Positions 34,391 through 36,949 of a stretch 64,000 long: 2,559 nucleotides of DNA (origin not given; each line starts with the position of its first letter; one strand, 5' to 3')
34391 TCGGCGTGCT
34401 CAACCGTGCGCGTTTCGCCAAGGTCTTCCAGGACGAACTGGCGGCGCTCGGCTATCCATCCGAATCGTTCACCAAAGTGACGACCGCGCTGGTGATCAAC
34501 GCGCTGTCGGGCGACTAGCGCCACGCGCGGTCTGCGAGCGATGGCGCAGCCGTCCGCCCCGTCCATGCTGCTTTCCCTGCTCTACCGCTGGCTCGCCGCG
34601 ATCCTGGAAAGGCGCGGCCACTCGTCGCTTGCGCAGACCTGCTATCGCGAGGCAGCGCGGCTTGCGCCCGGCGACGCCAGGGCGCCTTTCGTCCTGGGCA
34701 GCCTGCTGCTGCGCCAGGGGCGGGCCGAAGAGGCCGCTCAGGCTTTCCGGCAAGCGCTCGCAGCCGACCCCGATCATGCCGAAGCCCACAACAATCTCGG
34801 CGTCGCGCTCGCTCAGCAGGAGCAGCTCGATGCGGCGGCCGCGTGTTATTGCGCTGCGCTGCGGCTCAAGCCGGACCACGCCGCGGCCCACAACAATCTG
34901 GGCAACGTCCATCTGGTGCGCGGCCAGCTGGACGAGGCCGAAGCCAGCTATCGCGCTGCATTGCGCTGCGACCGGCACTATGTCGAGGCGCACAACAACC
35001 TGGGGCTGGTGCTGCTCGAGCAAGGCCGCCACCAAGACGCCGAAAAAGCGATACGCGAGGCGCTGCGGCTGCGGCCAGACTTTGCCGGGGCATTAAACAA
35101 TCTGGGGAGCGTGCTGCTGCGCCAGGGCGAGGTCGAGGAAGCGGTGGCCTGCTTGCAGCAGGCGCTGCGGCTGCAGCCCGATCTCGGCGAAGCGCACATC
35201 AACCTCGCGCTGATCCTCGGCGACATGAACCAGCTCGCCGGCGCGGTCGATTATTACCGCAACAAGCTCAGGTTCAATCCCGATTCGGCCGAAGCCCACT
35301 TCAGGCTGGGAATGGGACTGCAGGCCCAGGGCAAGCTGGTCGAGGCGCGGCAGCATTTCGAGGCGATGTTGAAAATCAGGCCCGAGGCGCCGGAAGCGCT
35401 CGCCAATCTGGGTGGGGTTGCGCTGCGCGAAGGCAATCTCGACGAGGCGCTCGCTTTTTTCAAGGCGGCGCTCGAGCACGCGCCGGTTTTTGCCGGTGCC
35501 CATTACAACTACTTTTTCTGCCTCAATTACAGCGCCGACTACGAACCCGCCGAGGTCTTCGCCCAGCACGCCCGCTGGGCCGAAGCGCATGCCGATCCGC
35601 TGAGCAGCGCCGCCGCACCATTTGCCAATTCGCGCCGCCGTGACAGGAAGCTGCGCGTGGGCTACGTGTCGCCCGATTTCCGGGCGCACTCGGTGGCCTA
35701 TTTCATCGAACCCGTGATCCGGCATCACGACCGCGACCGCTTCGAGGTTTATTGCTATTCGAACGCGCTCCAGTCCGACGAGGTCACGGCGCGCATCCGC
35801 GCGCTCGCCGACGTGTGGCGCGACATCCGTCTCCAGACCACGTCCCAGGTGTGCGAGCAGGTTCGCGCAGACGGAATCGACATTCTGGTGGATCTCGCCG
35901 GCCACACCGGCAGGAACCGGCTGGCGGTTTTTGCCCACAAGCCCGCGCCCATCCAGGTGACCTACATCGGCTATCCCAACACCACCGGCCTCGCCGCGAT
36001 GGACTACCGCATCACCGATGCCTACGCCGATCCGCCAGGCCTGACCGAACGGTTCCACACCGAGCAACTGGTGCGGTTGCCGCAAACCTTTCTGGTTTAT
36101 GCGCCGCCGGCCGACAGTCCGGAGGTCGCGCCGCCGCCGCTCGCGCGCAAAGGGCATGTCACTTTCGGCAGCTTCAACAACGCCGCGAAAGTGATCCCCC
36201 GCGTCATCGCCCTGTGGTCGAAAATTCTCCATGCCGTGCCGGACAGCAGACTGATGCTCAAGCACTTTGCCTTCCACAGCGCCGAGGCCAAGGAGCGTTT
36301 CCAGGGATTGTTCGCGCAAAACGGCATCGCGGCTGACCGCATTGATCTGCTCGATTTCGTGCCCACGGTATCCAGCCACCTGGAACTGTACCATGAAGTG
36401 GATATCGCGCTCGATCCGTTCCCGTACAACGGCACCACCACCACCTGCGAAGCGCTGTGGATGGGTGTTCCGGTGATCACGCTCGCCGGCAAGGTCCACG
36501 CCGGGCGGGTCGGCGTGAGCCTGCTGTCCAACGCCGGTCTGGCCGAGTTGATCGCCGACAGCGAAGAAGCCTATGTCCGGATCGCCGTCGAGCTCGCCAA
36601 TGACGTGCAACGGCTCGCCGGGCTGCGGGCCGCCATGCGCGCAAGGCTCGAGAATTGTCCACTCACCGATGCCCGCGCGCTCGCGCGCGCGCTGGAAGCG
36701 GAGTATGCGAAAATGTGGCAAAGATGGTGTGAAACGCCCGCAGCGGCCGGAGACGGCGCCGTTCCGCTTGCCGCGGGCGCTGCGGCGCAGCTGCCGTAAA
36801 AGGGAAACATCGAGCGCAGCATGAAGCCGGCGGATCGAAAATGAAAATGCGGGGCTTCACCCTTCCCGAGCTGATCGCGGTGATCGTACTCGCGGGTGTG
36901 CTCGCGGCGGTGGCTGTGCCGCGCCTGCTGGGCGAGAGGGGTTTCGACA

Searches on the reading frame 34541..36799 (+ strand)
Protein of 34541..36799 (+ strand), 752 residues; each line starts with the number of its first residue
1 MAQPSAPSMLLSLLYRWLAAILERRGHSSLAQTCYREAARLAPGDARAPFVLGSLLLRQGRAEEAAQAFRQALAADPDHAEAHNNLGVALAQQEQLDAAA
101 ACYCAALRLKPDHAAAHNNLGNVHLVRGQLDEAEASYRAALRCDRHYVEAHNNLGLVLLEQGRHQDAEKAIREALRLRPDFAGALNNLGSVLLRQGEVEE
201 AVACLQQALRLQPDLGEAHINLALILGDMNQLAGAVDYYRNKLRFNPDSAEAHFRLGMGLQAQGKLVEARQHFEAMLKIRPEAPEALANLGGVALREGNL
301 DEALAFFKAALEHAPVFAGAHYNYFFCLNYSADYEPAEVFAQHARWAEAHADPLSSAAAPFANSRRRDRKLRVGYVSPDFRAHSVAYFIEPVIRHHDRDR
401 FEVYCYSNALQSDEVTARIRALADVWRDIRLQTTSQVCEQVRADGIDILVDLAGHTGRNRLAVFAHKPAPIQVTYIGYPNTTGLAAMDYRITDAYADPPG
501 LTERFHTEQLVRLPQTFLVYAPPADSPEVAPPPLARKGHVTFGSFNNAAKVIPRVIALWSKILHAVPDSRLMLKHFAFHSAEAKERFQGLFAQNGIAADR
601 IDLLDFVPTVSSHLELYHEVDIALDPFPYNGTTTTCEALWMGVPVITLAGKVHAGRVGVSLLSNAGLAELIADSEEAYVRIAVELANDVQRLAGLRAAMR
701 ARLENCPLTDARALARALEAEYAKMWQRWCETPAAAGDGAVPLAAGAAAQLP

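Call 58: search_protein_families(library=pfam, max_evalue=0.000001, proteins=[window:34541-36799:+])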
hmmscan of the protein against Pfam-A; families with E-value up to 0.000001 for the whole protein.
window:34541-36799:+ (752 aa): 20 families
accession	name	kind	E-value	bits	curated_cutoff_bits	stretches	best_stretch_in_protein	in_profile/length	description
PF13844.12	Glyco_transf_41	-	3.3e-61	207.6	25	2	343-519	52-230/543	Glycosyl transferase family 41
PF07719.23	TPR_2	-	2.9e-55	180.3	27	2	183-214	2-33/34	Tetratricopeptide repeat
PF00515.34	TPR_1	-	6.5e-54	178.1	27.8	2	149-181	2-34/34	Tetratricopeptide repeat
PF13414.12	TPR_11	-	7.1e-50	166.9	26.8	4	53-93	1-41/42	TPR repeat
PF13432.12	TPR_16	-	9.9e-46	154.2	32.7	5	153-214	2-63/65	Tetratricopeptide repeat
PF13181.12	TPR_8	-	1e-42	141.1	25.7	0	183-214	2-33/34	Tetratricopeptide repeat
PF13431.12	TPR_17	-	2.9e-40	133.6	24.4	0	68-99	1-32/34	Tetratricopeptide repeat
PF13424.12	TPR_12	-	2.3e-32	111.5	30.1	2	113-179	2-76/77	Tetratricopeptide repeat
PF14559.12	TPR_19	-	2.4e-29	101.9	25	2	261-315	2-56/68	Tetratricopeptide repeat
PF13428.12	TPR_14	-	1.6e-27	93.6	23.5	0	52-87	7-42/44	Tetratricopeptide repeat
PF13374.12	TPR_10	-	5.2e-23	80.8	27.5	0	182-211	2-31/42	Tetratricopeptide repeat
PF13176.12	TPR_7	-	5.8e-22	76.3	27.9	0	184-214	1-31/36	Tetratricopeptide repeat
PF23914.1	TPR_CcmH_CycH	-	1e-15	58.4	42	1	170-283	38-154/158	Cytochrome c-type biogenesis protein H TPR domain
PF13371.12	TPR_9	-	5.2e-15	55.7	35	0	157-219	4-66/73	Tetratricopeptide repeat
PF07721.20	TPR_4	-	1.1e-12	47.7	27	0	114-138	1-25/26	Tetratricopeptide repeat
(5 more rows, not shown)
